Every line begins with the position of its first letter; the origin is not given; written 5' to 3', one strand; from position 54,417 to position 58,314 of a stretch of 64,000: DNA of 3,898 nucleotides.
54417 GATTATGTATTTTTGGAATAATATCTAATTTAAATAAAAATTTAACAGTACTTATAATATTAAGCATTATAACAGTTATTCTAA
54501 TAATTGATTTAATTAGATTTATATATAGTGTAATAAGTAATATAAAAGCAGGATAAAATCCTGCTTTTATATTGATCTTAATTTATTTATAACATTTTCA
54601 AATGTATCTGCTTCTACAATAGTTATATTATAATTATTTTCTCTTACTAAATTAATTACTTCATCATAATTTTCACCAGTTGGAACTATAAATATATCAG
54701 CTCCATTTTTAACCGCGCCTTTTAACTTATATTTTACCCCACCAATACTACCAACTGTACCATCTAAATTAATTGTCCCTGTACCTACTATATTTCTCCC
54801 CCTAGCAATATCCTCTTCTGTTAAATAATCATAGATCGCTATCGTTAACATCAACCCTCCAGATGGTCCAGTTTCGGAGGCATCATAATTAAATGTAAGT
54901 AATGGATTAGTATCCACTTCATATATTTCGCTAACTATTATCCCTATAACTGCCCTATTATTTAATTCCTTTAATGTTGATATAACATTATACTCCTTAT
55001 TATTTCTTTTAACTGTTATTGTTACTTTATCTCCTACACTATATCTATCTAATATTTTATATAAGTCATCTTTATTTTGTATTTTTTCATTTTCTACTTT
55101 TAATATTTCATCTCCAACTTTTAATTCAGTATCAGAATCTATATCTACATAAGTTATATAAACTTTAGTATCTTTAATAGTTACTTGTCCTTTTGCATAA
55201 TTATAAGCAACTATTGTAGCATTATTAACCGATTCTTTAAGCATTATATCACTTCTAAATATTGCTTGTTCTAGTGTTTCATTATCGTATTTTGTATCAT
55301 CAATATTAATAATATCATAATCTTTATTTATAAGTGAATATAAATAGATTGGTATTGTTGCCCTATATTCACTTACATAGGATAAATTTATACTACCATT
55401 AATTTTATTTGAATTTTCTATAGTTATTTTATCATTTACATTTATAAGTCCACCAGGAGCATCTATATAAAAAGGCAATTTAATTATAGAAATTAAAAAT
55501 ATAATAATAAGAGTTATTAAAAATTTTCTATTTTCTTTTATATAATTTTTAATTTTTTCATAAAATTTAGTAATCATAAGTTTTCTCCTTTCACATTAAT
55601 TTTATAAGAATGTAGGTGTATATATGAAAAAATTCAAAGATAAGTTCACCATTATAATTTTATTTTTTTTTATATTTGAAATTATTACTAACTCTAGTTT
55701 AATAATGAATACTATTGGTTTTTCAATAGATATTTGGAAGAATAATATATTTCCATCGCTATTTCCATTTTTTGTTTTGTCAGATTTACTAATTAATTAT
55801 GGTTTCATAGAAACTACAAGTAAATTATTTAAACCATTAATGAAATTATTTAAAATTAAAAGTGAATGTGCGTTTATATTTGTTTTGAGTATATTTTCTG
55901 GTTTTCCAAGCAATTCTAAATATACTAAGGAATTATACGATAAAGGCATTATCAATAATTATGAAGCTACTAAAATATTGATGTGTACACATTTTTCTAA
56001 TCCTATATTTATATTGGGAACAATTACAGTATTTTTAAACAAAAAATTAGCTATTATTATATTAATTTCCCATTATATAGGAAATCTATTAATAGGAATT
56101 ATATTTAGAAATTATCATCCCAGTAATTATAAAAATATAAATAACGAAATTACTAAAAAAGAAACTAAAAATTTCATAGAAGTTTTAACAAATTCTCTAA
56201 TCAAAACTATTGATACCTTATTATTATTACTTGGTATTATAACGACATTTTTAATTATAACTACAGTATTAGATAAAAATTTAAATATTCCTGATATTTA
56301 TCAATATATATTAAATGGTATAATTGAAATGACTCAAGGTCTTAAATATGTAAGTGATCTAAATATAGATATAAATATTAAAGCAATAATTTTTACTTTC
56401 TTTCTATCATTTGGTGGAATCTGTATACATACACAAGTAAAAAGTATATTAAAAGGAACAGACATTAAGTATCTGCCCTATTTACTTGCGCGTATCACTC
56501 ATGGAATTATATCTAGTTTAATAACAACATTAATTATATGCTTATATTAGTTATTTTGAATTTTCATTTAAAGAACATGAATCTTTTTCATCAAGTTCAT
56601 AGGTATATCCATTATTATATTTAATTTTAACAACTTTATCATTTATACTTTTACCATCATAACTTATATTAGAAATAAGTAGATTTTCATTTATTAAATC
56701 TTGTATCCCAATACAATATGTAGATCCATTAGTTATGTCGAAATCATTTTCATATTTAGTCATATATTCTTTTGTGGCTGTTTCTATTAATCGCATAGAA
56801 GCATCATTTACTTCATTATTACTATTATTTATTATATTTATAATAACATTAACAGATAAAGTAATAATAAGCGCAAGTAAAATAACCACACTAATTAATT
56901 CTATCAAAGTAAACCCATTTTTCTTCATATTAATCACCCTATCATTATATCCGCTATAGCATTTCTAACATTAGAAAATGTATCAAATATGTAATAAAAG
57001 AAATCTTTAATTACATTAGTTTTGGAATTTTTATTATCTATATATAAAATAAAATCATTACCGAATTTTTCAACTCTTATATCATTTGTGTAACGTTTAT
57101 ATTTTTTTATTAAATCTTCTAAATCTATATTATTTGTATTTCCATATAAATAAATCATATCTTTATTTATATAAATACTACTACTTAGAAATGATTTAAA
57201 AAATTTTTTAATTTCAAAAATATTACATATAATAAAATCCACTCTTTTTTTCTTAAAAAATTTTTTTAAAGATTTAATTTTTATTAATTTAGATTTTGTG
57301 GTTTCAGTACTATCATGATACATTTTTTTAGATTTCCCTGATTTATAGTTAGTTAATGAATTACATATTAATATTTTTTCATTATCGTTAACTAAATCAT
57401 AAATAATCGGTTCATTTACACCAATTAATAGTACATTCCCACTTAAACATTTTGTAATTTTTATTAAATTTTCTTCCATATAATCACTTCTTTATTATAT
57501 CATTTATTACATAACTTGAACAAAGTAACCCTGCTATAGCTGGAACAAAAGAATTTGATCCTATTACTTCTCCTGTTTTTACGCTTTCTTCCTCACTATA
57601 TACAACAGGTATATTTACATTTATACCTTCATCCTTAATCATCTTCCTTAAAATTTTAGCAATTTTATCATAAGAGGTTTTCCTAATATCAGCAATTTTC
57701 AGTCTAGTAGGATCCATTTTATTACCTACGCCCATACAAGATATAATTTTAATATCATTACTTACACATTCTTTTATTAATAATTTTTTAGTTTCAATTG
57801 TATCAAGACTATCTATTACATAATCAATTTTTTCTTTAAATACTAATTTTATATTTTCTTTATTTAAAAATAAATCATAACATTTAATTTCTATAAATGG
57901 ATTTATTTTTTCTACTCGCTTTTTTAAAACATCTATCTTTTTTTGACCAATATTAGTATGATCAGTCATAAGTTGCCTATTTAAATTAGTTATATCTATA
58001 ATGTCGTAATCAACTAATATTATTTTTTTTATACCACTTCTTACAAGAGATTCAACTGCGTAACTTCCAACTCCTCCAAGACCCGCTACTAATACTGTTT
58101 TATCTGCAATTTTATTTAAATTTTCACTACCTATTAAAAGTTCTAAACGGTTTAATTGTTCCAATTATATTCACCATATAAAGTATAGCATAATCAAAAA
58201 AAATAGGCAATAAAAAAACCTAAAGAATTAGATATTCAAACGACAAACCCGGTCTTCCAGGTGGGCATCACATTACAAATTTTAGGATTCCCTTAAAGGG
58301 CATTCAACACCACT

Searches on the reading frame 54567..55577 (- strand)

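Call 38: search_protein_families(library=pfam, proteins=[window:54567-55577:-], max_evalue=0.0001)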
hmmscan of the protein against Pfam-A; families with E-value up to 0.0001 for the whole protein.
window:54567-55577:- (336 aa): 3 families
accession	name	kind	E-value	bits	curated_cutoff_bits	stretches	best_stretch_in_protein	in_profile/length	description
PF05362.19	Lon_C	-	1e-10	42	21.1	1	236-332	108-201/205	Lon protease (S16) C-terminal proteolytic domain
PF13180.12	PDZ_2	-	7.8e-09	36.1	27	1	136-198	11-76/80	PDZ domain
PF17820.7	PDZ_6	-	9e-05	22.6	27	0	152-191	16-54/54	PDZ domain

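Call 43: search_protein_families(library=ncbifam, proteins=[window:54567-55577:-], max_evalue=0.00001)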
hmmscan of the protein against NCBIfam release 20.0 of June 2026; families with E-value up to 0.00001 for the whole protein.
window:54567-55577:- (336 aa): 7 families
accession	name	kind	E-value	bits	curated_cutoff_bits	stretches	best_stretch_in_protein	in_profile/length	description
NF041438.1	SepM_fam_S16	equivalog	1.8e-45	155.4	200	1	20-307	9-298/340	SepM family pheromone-processing serine protease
TIGR02902.1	spore_lonB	equivalog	2.3e-11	43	723.3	1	226-332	430-529/531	ATP-dependent protease LonB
NF047968.1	SerProtHtrA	equivalog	8.8e-08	31.9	470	1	119-198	271-353/357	serine protease HtrA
TIGR00054.1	TIGR00054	equivalog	3.1e-07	29.6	147.55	1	140-236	205-303/421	RIP metalloprotease RseP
TIGR02903.1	spore_lon_C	equivalog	4.1e-07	28.9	678.8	1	236-331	524-612/615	Lon family ATP-dependent protease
TIGR00763.1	lon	equivalog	6.6e-07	28.2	608.05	1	236-332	700-793/795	endopeptidase La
TIGR02037.1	degP_htrA_DO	subfamily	4.2e-06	26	416.2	1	151-207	276-332/434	Do family serine endopeptidase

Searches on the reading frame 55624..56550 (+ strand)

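Call 38: search_protein_families(library=pfam, proteins=[window:55624-56550:+], max_evalue=0.0001)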
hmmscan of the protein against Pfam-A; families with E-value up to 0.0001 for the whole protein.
window:55624-56550:+ (308 aa): 1 family
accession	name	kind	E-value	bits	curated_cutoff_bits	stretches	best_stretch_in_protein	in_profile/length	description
PF07670.19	Gate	-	1.6e-08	35.4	29.6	1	42-136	4-99/104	Nucleoside recognition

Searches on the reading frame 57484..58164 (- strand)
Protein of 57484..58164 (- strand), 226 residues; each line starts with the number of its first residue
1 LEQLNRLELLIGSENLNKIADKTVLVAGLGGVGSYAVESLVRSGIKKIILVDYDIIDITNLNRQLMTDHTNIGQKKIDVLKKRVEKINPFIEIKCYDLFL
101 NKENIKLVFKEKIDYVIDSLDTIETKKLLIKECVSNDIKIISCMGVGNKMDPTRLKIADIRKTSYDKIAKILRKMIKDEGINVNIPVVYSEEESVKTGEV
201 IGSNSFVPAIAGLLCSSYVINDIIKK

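Call 65: search_protein_families(library=pfam, proteins=[window:57484-58164:-], max_evalue=0.001)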
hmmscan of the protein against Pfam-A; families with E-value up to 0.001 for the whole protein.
window:57484-58164:- (226 aa): 2 families
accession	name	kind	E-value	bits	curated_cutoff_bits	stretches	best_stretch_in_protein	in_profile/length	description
PF00899.27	ThiF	-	3e-41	141.6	28.1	1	10-220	9-199/238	ThiF family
PF01488.26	Shikimate_DH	-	0.00075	20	24.3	0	14-88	5-77/138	Shikimate / quinate 5-dehydrogenase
